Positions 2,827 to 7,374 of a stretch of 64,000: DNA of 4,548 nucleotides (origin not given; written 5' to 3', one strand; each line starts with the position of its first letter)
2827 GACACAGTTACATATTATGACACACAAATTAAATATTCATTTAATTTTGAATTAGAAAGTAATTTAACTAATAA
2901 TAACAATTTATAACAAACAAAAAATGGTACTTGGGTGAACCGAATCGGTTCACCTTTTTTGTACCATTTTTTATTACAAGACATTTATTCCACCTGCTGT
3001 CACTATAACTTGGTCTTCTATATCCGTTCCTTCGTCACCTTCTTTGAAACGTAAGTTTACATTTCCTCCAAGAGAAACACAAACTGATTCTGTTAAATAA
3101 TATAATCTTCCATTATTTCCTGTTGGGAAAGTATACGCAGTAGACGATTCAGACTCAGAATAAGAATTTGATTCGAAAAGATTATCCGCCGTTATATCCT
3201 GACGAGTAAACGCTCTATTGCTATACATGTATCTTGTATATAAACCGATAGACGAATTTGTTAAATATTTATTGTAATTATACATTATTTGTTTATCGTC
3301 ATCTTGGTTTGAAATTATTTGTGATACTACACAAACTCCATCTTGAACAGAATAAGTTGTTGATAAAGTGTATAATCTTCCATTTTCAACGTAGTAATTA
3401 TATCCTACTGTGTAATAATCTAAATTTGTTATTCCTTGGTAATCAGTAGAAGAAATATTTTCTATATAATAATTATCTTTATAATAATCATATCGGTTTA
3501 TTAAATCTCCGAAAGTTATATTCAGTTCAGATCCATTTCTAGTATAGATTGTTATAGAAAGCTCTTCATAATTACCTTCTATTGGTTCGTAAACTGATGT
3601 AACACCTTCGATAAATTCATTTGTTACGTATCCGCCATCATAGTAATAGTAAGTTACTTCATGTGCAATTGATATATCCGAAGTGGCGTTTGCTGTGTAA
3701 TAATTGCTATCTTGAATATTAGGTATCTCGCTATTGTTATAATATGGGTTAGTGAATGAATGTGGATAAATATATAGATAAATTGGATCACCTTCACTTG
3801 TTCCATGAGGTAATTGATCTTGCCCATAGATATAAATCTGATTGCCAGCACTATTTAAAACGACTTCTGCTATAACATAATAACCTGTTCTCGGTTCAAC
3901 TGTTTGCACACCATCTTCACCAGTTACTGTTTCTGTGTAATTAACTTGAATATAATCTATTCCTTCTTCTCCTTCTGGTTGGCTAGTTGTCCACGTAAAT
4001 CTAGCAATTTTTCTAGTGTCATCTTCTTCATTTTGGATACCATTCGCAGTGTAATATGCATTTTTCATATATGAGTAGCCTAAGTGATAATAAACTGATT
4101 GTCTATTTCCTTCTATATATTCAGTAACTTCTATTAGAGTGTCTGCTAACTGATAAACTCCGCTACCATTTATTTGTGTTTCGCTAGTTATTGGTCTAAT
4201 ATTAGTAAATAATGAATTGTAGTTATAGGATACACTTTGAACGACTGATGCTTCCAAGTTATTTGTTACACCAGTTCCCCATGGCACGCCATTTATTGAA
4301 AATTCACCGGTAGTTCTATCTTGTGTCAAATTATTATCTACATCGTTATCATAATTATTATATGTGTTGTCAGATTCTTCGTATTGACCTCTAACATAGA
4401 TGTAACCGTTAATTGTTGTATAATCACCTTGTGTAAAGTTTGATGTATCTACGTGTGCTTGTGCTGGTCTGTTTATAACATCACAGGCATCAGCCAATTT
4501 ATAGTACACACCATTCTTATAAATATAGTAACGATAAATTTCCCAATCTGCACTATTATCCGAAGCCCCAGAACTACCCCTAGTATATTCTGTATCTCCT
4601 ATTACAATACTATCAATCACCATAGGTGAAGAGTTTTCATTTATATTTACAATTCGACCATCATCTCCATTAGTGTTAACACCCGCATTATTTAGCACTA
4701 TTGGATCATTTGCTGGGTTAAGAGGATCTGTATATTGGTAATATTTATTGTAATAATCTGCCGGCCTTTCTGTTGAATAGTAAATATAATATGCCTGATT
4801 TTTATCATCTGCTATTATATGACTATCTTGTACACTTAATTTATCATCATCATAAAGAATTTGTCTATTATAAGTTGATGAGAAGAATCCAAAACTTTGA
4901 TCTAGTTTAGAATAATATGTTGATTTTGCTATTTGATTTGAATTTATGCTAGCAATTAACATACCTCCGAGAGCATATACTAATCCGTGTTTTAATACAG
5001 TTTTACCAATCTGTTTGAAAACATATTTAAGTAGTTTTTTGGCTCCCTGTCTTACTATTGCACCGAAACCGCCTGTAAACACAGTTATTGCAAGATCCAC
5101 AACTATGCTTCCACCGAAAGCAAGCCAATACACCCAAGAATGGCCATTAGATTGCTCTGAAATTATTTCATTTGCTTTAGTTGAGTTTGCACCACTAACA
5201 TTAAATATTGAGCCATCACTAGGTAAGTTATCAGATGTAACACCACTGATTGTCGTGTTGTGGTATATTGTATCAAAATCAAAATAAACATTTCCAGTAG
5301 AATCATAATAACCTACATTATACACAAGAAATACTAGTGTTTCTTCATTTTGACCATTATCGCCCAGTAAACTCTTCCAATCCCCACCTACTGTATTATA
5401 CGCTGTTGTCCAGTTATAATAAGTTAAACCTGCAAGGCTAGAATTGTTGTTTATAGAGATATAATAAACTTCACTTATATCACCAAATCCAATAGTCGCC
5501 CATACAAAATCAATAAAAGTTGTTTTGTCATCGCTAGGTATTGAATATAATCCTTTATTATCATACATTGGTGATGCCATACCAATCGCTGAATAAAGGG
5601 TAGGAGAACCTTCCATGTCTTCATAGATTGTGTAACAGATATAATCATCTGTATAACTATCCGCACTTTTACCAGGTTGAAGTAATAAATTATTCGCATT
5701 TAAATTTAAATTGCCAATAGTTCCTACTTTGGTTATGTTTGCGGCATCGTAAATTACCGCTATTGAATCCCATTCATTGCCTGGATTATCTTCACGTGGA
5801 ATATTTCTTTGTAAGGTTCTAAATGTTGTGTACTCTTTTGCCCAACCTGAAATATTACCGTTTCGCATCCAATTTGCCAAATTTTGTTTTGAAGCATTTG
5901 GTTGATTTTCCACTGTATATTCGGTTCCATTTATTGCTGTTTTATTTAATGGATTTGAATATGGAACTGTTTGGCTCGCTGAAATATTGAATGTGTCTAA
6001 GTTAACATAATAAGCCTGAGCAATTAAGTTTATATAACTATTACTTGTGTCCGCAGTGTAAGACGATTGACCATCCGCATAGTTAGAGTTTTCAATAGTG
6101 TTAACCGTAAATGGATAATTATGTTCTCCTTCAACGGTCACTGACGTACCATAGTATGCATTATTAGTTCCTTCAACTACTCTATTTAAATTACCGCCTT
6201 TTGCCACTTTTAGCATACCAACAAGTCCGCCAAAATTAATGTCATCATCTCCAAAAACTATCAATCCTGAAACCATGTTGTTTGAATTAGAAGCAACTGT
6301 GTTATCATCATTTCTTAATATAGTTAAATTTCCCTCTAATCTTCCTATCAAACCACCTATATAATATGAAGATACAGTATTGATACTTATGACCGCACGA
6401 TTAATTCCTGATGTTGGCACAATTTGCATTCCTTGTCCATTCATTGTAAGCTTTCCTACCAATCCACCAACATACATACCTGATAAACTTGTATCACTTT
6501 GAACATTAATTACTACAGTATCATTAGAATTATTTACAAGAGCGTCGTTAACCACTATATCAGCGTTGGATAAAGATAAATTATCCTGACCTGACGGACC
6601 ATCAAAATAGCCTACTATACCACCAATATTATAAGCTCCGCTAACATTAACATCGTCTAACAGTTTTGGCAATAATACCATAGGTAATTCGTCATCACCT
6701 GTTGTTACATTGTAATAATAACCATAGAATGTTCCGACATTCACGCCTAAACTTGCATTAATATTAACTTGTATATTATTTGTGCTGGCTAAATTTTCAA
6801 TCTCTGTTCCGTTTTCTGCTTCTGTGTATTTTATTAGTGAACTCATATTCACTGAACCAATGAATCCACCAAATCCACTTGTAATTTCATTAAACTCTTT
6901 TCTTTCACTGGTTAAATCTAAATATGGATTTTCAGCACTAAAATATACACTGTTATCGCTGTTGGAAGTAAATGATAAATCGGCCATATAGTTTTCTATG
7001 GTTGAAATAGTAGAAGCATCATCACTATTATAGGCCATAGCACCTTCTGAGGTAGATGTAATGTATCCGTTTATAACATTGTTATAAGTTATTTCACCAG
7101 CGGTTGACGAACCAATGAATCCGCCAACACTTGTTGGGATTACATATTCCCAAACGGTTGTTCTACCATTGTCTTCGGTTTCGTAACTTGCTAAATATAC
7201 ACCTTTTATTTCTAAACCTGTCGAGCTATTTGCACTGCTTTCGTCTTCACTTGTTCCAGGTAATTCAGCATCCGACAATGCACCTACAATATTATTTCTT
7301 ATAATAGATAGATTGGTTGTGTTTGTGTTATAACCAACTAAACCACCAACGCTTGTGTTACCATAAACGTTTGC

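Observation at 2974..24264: A single 21.3-kb gene encoding a 7,096-aa GLUG-repeat surface protein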

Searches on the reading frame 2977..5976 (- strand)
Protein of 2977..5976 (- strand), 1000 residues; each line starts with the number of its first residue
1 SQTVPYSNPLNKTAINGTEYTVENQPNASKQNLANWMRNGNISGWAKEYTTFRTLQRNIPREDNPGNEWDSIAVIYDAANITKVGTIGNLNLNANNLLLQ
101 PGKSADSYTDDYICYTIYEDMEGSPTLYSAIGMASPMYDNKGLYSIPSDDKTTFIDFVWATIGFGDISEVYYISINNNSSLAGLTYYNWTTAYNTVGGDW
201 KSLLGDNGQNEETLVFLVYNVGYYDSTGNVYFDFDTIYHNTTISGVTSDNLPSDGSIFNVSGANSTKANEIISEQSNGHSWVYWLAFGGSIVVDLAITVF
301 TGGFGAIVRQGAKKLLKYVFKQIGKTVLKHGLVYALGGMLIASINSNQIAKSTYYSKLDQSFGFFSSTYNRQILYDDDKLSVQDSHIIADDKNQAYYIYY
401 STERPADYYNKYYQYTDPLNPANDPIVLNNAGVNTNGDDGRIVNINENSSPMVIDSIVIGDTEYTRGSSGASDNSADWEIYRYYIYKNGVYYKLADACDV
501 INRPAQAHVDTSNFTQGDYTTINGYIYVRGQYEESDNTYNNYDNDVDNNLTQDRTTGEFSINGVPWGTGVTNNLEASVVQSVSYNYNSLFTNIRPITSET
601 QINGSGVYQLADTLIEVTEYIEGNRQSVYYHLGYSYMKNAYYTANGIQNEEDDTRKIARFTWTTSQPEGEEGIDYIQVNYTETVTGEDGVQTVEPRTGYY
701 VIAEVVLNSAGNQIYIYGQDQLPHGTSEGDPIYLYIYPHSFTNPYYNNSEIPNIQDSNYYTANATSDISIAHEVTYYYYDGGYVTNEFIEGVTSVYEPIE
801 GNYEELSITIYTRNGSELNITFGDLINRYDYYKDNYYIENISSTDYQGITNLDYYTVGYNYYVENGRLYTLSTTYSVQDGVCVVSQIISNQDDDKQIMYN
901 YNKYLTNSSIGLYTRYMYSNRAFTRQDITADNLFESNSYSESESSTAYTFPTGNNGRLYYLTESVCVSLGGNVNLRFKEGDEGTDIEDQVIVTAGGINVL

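Call 36: search_protein_representatives(protein=window:2977-5964:-)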
Query: 996 residues. Proteins with E-value up to 0.001 (for the whole library): 31; up to 1e-10: 20; up to 1e-30: 11. The best 31 are listed.
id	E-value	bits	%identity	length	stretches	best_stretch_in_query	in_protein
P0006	1.5e-246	837.6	54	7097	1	1-996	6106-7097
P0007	1.1e-178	613.0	62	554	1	424-996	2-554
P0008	5.2e-73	263.2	39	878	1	177-984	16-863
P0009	2.5e-67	244.4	36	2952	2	28-798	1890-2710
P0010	8.7e-62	226.1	36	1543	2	36-314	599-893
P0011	2.1e-54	201.6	33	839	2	476-933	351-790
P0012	1.6e-50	188.7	44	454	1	522-995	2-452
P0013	2.8e-46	174.7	34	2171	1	35-993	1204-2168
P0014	2.2e-40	155.2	34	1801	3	213-972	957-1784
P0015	2.2e-35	138.7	38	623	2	35-195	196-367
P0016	2.5e-35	138.5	34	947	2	102-783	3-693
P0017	2.5e-30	121.9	32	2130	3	225-560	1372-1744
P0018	5.2e-28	114.3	31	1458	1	29-980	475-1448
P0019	8.2e-24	100.3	38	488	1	612-973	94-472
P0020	1.9e-23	99.1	36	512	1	499-967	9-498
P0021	1.6e-21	92.7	32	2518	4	29-91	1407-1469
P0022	4.9e-20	87.8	30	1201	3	245-555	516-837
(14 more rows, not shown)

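Call 43: find_related_loci(query=A2, collection=genome_contigs, flank=10000)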
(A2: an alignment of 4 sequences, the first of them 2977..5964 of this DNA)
Query A2 (996 aa) in genome_contigs; peptide patterns used: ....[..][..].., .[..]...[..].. (x = any residue, [..] = any of these).
70 stretches matched a pattern; 10 encode a relative of the query (tblastn E <= 1e-3); 10 distinct loci.
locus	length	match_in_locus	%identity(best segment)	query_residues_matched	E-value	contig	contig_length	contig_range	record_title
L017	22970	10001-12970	39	1-996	2e-155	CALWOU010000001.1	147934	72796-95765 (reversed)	MAG: uncultured Clostridia bacterium isolate BRZ_MB__bin116 genome assembly, contig: BRZ_MB__NODE_171_length_147934_cov_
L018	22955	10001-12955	29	35-922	5e-77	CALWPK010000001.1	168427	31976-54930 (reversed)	MAG: uncultured Clostridia bacterium isolate BRZ_PF__bin51 genome assembly, contig: BRZ_PF__NODE_83_length_168427_cov_7.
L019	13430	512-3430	28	31-986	9e-69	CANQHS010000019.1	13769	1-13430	MAG: uncultured Clostridia bacterium isolate Lapin-027__bin86 genome assembly, contig: Lapin-027__NODE_4315_length_13769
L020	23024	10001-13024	27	40-969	4e-63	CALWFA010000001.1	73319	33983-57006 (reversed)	MAG: uncultured Clostridia bacterium isolate BRZ_AR__bin81 genome assembly, contig: BRZ_AR__NODE_442_length_73319_cov_13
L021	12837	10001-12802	31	40-914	2e-80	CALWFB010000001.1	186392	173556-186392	MAG: uncultured Clostridia bacterium isolate BRZ_FV__bin19 genome assembly, contig: BRZ_FV__NODE_70_length_186392_cov_6.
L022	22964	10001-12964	29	40-967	9e-82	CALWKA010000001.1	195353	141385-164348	MAG: uncultured Clostridia bacterium isolate BRZ_DD__bin44 genome assembly, contig: BRZ_DD__NODE_68_length_195353_cov_8.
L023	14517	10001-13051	29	31-995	3e-77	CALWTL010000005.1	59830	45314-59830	MAG: uncultured Clostridia bacterium isolate BRZ_CE__bin15 genome assembly, contig: BRZ_CE__NODE_879_length_59830_cov_5.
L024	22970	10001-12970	29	27-967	3e-82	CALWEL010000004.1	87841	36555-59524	MAG: uncultured Clostridia bacterium isolate BRZ_AM__bin38 genome assembly, contig: BRZ_AM__NODE_323_length_87841_cov_8.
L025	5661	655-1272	30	766-993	5e-10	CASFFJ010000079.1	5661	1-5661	uncultured Christensenella sp. isolate Batch5_idba_bin.461 genome assembly, contig: Batch5_idba_bin.461.fa_k87_34804025,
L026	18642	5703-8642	30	39-916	3e-65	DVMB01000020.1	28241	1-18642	MAG TPA_asm: Candidatus Onthoplasma faecigallinarum isolate 5992 CHK70__C110477_L28241_ERR2241760, whole genome shotgun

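Call 59: search_solved_structures(query=A3, max_evalue=10)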
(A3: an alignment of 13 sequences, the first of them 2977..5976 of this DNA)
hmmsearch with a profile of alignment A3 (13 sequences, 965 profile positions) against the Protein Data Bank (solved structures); distinct sequences matched with E-value up to 10: 2.
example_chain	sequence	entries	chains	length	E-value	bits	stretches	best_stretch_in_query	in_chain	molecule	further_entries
3ctr_A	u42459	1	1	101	0.02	16.4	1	837-905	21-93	Poly(A)-specific ribonuclease PARN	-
5iww_D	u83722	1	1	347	2.4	9.5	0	748-800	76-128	PLS9-PPR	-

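Call 60: search_protein_families(library=pfam, alignment_id=A3, max_evalue=1)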
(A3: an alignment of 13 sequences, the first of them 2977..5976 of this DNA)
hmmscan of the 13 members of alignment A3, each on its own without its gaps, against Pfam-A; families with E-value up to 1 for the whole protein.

A. member 1, window:2977-5976:- (1000 aa): 0 families

B. families by the number of members that match (of 13 scanned): 7 families
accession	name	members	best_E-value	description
PF06197.19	DUF998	1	0.0041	Protein of unknown function (DUF998)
PF18842.6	LPD26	1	0.0091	Large polyvalent protein associated domain 26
PF09158.15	MotCF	1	0.04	Bacteriophage T4 MotA, C-terminal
PF11632.14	LcnG-beta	1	0.06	Lactococcin G-beta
PF11847.13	GT-C_AftD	1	0.32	Alpha-(1->3)-arabinofuranosyltransferase, N-terminal GT-C domain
PF09512.15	ThiW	1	0.55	Thiamine-precursor transporter protein (ThiW)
PF04888.17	SseC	1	0.84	Secretion system effector C (SseC) like family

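Call 93: search_protein_families(library=phrogs, proteins=[window:2977-5976:-], max_evalue=0.01)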
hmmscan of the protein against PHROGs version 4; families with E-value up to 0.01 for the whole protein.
window:2977-5976:- (1000 aa): 0 families

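Call 94: search_protein_families(library=padloc, proteins=[window:2977-5976:-], max_evalue=0.01)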
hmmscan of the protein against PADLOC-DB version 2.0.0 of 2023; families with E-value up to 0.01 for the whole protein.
window:2977-5976:- (1000 aa): 0 families

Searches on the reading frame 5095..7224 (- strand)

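Call 7: search_protein_families(library=pfam, proteins=[window:5095-7224:-], max_evalue=10)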
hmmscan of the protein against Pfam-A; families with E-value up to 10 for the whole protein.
window:5095-7224:- (710 aa): 3 families
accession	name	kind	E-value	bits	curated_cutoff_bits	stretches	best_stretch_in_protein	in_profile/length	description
PF07581.17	Glug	-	0.019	15.8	20.5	2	31-46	3-19/28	The GLUG motif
PF12571.13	Phage_tail_fib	-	0.04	14.4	23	1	17-37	67-87/150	Phage tail-collar fibre protein, N-terminal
PF03036.21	Perilipin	-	0.17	11.4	33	1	281-360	72-148/403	Perilipin family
